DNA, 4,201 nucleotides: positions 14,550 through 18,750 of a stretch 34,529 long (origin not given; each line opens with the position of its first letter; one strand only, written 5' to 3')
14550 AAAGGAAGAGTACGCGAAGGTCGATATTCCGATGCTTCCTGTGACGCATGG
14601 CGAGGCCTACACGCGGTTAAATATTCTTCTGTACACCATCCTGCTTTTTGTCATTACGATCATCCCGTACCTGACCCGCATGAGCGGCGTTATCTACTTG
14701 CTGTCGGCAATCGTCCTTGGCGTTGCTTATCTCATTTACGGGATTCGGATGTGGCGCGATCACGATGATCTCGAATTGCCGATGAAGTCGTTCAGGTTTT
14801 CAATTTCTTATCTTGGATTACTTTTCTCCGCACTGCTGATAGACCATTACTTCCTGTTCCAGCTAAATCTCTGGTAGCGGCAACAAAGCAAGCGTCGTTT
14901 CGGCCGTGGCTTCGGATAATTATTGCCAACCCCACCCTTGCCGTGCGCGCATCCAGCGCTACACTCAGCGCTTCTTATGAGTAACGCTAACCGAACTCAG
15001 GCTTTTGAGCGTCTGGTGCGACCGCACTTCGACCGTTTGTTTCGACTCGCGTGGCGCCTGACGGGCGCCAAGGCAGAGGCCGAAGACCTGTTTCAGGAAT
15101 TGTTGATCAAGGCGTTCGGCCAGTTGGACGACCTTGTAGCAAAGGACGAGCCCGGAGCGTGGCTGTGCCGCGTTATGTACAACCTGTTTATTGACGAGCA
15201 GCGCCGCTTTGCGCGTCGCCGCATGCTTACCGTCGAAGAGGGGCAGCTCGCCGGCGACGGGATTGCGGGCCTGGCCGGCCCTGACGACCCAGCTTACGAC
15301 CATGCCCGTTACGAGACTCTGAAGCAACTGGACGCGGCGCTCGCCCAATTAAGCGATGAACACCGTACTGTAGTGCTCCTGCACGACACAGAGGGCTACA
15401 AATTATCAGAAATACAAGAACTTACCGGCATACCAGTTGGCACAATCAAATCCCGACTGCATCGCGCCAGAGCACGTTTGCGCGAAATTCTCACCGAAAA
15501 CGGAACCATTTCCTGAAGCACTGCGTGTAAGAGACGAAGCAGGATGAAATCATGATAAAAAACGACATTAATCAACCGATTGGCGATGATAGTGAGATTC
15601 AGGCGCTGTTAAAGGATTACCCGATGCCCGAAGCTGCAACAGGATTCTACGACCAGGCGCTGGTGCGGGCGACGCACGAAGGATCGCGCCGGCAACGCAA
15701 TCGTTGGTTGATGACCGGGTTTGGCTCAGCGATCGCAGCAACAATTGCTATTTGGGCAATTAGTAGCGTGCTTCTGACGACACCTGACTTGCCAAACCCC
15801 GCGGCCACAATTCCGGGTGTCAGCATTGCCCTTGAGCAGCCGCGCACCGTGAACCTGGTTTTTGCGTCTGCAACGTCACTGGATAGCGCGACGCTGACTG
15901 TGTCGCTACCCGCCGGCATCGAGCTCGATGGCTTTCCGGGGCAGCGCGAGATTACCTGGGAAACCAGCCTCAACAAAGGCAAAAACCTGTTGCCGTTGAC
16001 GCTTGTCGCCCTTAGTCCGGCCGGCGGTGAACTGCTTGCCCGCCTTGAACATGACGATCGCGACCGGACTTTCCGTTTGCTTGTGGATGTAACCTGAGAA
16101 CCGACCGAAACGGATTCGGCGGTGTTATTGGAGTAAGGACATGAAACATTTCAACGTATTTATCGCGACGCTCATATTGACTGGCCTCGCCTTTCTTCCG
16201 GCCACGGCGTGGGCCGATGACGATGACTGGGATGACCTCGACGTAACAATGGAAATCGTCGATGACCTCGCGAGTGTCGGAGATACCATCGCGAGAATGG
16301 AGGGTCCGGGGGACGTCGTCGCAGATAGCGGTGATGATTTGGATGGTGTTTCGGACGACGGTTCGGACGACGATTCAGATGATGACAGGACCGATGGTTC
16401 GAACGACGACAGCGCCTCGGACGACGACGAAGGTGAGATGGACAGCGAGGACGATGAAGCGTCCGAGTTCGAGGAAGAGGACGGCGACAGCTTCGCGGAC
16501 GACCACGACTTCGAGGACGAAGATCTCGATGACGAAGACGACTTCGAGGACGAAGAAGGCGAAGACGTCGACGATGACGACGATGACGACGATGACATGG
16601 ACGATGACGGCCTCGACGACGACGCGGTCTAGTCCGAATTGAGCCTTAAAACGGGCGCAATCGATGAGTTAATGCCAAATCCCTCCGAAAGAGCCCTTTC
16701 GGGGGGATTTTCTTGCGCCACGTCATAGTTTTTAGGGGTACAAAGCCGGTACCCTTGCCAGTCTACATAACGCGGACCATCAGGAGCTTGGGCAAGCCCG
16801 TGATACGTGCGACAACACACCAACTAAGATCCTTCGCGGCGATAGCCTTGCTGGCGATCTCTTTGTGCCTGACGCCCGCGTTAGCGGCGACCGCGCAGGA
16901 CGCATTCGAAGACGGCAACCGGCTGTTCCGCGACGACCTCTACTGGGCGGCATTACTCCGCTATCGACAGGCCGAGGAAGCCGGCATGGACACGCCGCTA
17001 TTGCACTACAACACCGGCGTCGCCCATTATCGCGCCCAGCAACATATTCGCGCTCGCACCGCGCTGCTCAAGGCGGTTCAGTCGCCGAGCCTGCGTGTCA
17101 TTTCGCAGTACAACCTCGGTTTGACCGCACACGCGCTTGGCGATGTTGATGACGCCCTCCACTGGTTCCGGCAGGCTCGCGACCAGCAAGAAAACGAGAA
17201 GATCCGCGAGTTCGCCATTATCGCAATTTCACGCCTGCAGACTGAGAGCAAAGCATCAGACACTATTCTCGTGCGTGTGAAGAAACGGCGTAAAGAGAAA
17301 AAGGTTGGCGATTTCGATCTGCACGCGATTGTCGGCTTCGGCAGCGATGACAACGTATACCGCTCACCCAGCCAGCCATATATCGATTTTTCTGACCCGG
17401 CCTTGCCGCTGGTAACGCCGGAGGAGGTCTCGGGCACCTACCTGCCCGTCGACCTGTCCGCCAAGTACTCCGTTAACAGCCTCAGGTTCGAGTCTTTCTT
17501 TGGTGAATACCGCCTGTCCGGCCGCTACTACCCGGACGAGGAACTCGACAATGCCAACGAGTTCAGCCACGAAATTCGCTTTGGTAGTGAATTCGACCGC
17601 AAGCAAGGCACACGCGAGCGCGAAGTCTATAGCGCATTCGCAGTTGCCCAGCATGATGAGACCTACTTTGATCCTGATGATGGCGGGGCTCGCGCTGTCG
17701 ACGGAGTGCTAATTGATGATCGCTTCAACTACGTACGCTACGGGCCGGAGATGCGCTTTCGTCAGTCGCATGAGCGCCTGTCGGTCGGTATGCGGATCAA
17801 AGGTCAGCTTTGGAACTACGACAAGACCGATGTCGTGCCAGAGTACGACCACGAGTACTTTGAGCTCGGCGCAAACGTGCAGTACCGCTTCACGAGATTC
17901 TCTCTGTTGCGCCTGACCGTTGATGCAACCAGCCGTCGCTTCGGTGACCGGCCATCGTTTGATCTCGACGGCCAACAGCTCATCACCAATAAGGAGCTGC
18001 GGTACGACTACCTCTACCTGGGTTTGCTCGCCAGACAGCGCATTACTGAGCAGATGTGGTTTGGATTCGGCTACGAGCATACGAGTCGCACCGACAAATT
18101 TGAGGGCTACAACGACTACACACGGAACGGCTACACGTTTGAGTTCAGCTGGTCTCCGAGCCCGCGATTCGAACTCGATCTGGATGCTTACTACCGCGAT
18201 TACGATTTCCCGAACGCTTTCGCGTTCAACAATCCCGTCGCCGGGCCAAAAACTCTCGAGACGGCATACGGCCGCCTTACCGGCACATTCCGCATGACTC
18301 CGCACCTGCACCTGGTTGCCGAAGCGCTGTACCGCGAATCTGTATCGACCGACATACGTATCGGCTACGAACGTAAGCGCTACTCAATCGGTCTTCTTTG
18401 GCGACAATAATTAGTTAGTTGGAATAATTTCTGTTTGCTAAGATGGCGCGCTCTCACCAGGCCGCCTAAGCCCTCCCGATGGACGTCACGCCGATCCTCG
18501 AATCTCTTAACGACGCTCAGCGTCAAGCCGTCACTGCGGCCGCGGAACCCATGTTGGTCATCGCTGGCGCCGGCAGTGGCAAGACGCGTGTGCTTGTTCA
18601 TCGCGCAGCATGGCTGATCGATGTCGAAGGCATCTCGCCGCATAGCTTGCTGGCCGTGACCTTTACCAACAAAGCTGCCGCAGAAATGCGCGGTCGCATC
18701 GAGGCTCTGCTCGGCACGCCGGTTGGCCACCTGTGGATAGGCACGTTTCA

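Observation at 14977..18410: Compact ECF-sigma module: sigma, membrane anti-sigma-like protein, polyanionic secreted protein and TPR-beta-barrel OMP, a candidate undescribed envelope system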

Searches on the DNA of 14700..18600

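Call 105: search_rna_families(source=window, start=14700, end=18600, threshold=evalue, max_evalue=1)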
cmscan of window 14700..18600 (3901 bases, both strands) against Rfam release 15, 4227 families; matches with E-value up to 1: 2.
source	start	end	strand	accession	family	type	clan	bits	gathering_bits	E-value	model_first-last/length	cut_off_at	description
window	16675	16715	-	RF02442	SpF66_sRNA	Gene; sRNA;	-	17.8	42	0.38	191-230/239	no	Streptococcus sRNA SpF66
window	17430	17448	+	RF01747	msiK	Cis-reg;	-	17.6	33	0.85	27-45/60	no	msiK RNA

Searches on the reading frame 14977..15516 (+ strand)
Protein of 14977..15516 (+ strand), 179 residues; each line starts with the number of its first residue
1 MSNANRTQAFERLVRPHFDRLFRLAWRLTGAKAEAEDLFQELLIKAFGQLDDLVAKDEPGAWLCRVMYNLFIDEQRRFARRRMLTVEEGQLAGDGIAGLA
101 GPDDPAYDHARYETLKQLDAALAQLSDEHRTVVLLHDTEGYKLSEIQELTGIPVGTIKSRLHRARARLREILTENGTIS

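Call 3: search_protein_families(library=pfam, proteins=[window:14977-15516:+], max_evalue=1)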
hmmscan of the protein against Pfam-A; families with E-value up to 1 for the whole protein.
window:14977-15516:+ (179 aa): 6 families
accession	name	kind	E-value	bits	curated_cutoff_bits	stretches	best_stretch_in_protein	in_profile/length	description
PF08281.18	Sigma70_r4_2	-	2.2e-16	59.6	25.7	1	116-168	2-54/54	Sigma-70, region 4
PF04542.20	Sigma70_r2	-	9.8e-13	48.1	24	1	13-79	1-69/71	Sigma-70 region 2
PF04545.22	Sigma70_r4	-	3.4e-11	42.9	24.1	1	121-170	1-50/50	Sigma-70, region 4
PF07638.17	Sigma70_ECF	-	2.8e-05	24.5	21.1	1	12-170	21-181/185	ECF sigma factor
PF22029.2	PhyR_sigma2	-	0.014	15.9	27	1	15-67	2-54/55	Sigma2 domain of PhyR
PF13384.12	HTH_23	-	0.058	13.7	24.6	1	132-164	10-41/50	Homeodomain-like domain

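Call 4: search_protein_families(library=ncbifam, proteins=[window:14977-15516:+], max_evalue=1)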
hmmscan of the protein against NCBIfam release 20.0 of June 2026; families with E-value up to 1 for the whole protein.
window:14977-15516:+ (179 aa): 97 families (the best 25 are shown)
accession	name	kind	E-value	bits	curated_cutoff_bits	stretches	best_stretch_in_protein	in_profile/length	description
NF007229.0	PRK09647.1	equivalog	3.7e-34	118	265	1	6-175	42-205/220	RNA polymerase sigma factor SigE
NF009171.0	PRK12518.1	equivalog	9.6e-32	110.3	208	1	4-177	23-189/191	RNA polymerase sigma factor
TIGR02983.1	SigE-fam_strep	subfamily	5.5e-30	104.4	141.55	1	6-174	4-160/162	SigE family RNA polymerase sigma factor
NF058625.1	sigma_PG0214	equivalog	5.3e-29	101.1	130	1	8-174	4-163/170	GFO_1088 family ECF-type sigma factor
NF009166.1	PRK12513.1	equivalog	6.9e-29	100.9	206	1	7-175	21-189/193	RNA polymerase sigma factor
TIGR02947.1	SigH_actino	hypoth_equivalog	1.2e-28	100.1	251.55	1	3-174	6-181/193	RNA polymerase sigma-70 factor, TIGR02947 family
NF009185.0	PRK12533.1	equivalog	9.4e-28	97.4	248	1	2-175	23-196/231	RNA polymerase sigma factor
NF007225.0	PRK09643.1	equivalog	1.6e-27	96.6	190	1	6-174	25-184/204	RNA polymerase sigma factor SigM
NF008888.0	PRK11922.1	equivalog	3e-27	95.8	204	1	4-174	26-198/231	RNA polymerase sigma factor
NF007227.0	PRK09645.1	subfamily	1.2e-25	90.4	202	1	6-177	11-175/177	sigma-70 family RNA polymerase sigma factor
NF007223.0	PRK09641.1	equivalog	8.7e-25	87.7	209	1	7-173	17-185/187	RNA polymerase sigma factor SigW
TIGR02948.1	SigW_bacill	equivalog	6.1e-24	85.1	243.1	1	7-172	17-184/187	RNA polymerase sigma factor SigW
NF009198.0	PRK12546.1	equivalog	6.9e-24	84.6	270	1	8-173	8-162/188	RNA polymerase sigma factor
TIGR02937.1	sigma70-ECF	superfamily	2.3e-23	82.7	42.9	1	9-172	2-165/165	sigma-70 family RNA polymerase sigma factor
TIGR02950.1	SigM_subfam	subfamily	8.7e-23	80.9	147.95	1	11-172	3-158/159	RNA polymerase sigma factor, SigM family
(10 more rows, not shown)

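Call 66: search_solved_structures(query=window:14977-15516:+, max_evalue=0.00001)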
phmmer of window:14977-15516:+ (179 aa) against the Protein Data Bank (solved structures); distinct sequences matched with E-value up to 0.00001: 20.
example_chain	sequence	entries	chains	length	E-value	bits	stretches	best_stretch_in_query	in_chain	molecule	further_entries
9m9d_F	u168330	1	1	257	1.9e-25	93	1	9-173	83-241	ECF RNA polymerase sigma factor SigE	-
9m9e_F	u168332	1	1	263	2.1e-25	92.9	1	9-173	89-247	ECF RNA polymerase sigma factor SigE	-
9m98_F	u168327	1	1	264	2.1e-25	92.9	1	9-173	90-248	ECF RNA polymerase sigma factor SigE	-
6jcy_F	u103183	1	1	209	9.1e-23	84.3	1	6-174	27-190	ECF RNA polymerase sigma factor SigH,ECF RNA polymerase sigma factor SigE,ECF RNA polymera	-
5zx2_F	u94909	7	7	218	7.9e-20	74.7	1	6-174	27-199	ECF RNA polymerase sigma factor SigH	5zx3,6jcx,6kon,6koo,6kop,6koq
5wuq_A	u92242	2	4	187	3.2e-19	72.7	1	8-172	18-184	ECF RNA polymerase sigma factor SigW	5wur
6dv9_F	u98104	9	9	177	8.7e-18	68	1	12-176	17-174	ECF RNA polymerase sigma factor SigL | RNA polymerase sigma factor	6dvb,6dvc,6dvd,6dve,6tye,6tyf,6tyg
5uxx_A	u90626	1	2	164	4.8e-12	49.4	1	24-172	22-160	RNA polymerase sigma factor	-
6in7_B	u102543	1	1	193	2.4e-10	43.9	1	8-170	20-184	RNA polymerase sigma-H factor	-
8z6g_B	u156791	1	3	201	2.7e-10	43.7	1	8-170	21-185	RNA polymerase sigma factor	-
4cxf_A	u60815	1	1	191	8.3e-10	42.1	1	6-173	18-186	RNA POLYMERASE SIGMA FACTOR CNRH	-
5fgm_A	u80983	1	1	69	2.1e-09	40.7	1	119-173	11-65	ECF RNA polymerase sigma factor SigR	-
5xe7_A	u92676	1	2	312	4.2e-09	39.8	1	20-166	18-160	ECF RNA polymerase sigma factor SigJ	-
6jhe_A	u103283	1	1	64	1.9e-08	37.6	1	121-172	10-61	ECF RNA polymerase sigma factor SigW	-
7qh5_A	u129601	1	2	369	2.6e-08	37.2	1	16-174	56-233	RNA polymerase sigma factor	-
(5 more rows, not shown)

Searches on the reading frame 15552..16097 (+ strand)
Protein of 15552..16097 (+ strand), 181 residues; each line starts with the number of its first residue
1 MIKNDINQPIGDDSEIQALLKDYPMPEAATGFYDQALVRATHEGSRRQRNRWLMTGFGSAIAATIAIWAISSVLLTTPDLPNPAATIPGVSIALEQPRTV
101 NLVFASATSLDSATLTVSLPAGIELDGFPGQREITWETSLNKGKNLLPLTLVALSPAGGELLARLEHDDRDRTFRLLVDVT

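Call 3: search_protein_families(library=pfam, proteins=[window:15552-16097:+], max_evalue=1)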
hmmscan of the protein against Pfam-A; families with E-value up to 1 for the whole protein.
window:15552-16097:+ (181 aa): 1 family
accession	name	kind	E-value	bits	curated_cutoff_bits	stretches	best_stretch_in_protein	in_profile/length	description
PF08122.17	NDUF_B12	-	0.071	13.4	22.7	1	39-75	11-47/55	NADH-ubiquinone oxidoreductase B12 subunit family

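Call 4: search_protein_families(library=ncbifam, proteins=[window:15552-16097:+], max_evalue=1)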
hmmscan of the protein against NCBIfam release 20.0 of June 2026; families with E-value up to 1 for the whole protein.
window:15552-16097:+ (181 aa): 0 families

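Call 17: find_homologous_proteins(query=window:15552-16097:+, max_evalue=0.01)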
Query window:15552-16097:+ (181 aa): 1903 proteins with E <= 0.01 among 2648 candidates; the best 120 are listed.
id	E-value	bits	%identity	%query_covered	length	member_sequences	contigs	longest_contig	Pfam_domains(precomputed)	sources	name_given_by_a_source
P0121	9.3e-107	372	94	100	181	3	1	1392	-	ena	-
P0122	4.3e-104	363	94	99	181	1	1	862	-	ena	-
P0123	1.4e-103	362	93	100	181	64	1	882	-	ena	-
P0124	5.3e-102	357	92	100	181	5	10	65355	-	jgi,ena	jgi:hypothetical protein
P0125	1.1e-98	346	89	100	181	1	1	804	-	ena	-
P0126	1.2e-98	346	88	100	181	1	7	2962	-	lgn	-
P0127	6.8e-98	343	88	100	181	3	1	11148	-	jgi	jgi:hypothetical protein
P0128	1.8e-97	342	88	100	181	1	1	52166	-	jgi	-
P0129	1.5e-96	339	87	100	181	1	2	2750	-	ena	-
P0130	2.6e-96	338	86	100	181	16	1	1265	-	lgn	-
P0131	3.0e-96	338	87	99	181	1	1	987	-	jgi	jgi:hypothetical protein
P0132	3.2e-96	338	86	100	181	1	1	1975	-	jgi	jgi:hypothetical protein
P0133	1.9e-95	335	86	100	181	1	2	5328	-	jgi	-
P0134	2.1e-95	335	88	100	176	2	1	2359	-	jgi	-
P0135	4.8e-95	334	86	100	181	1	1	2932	-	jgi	-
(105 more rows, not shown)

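Call 39: predict_structure(alignment_id=A3)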
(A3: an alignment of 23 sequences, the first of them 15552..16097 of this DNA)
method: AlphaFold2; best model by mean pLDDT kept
length: 181 residues; sequences in the alignment: 23
mean_pLDDT: 54.5   pTM: 0.52
mean pLDDT of the five models: 54.5, 51.8, 48.7, 46.9, 45.6
residues with pLDDT >= 90: 0; 70-90: 60; 50-70: 32; < 50: 89
segments of 3 or more residues with pLDDT < 50: 1-89
pLDDT, mean of each block of 10 residues (from residue 1): 33 37 32 31 27 28 31 35 48 67 68 83 82 82 74 78 76 67 66
secondary structure, 60 per line:
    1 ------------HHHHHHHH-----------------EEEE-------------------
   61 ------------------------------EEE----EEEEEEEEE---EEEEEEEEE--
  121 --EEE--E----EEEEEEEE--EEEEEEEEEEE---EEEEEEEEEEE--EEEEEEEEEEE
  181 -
elements in order: H13-20 E38-41 E91-93 E98-106 E110-118 E123-125 E133-140 E143-153 E157-167 E170-180

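Call 43: fold_search(model_id=the predicted structure, library=pdb)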
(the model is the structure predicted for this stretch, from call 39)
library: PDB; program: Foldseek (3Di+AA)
matches with E <= 10: 1890; with E <= 0.001: 34
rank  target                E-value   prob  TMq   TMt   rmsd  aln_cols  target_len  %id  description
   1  2a74_E                3.0e-05  1.00  0.38  0.37   4.1        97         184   13  Human Complement Component C3c (released 2005-09-27)
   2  2a74_B                4.7e-05  1.00  0.37  0.37   4.2        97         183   13  Human Complement Component C3c (released 2005-09-27)
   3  2qki_E                5.0e-05  1.00  0.39  0.38   3.7        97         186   12  Human C3c in complex with the inhibitor compstatin (released 2007-08-14)
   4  9u61_D                6.5e-05  1.00  0.39  0.09  22.6       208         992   12  CP/MBL pathways C3 convertase C4b2a and C3 complex (released 2026-01-14)
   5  9u62_D                7.7e-05  1.00  0.38  0.08  23.4       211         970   10  AP pathways C3 convertase C3bBbP and C3 complex (released 2026-01-14)
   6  6rqj_A                9.1e-05  1.00  0.42  0.09   2.8        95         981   12  Structure of human complement C5 complexed with tick inhibitors OmCI, RaCI1 and CirpT1 (released 2020-01-08)
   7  8coe_A                1.1e-04  1.00  0.39  0.09  22.1       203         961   12  complement C5 in complex with the LCP0195 nanobody (released 2024-01-03)
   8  5jpm_B                1.3e-04  1.00  0.40  0.11   3.0        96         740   14  Structure of the complex of human complement C4 with MASP-2 rebuilt using iMDFF (released 2016-08-10)
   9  3l3o_B                1.3e-04  1.00  0.37  0.37   4.5       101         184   14  Staphylococcal Complement Inhibitor (SCIN) in complex with Human Complement Component C3c (released 2010-08-04)
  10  5jpn_B                1.3e-04  1.00  0.38  0.11   4.4        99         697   15  Structure of human complement C4 rebuilt using iMDFF (released 2016-08-10)
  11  3hrz_B                1.6e-04  1.00  0.41  0.33   3.6       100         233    8  Cobra Venom Factor (CVF) in complex with human factor B (released 2009-07-07)
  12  5hcc_A                1.6e-04  1.00  0.40  0.08   3.7        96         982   11  Ternary complex of human Complement C5 with Ornithodoros moubata OmCI and Dermacentor andersoni RaCI3. (released 2016-03-30)
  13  5fob_B                1.6e-04  1.00  0.39  0.09   3.6        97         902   12  Crystal Structure of Human Complement C3b in complex with Smallpox Inhibitor of Complement (SPICE) (released 2016-04-06)
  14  5hcd_A                1.6e-04  1.00  0.36  0.08   3.9        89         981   11  Ternary complex of human Complement C5 with Ornithodoros moubata OmCI and Rhipicephalus microplus RaCI2 (released 2016-03-30)
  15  7zgj_B                2.0e-04  1.00  0.40  0.09   3.2        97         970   12  Trypanosoma brucei gambiense ISG65 in complex with human complement component C3 (released 2023-04-05)
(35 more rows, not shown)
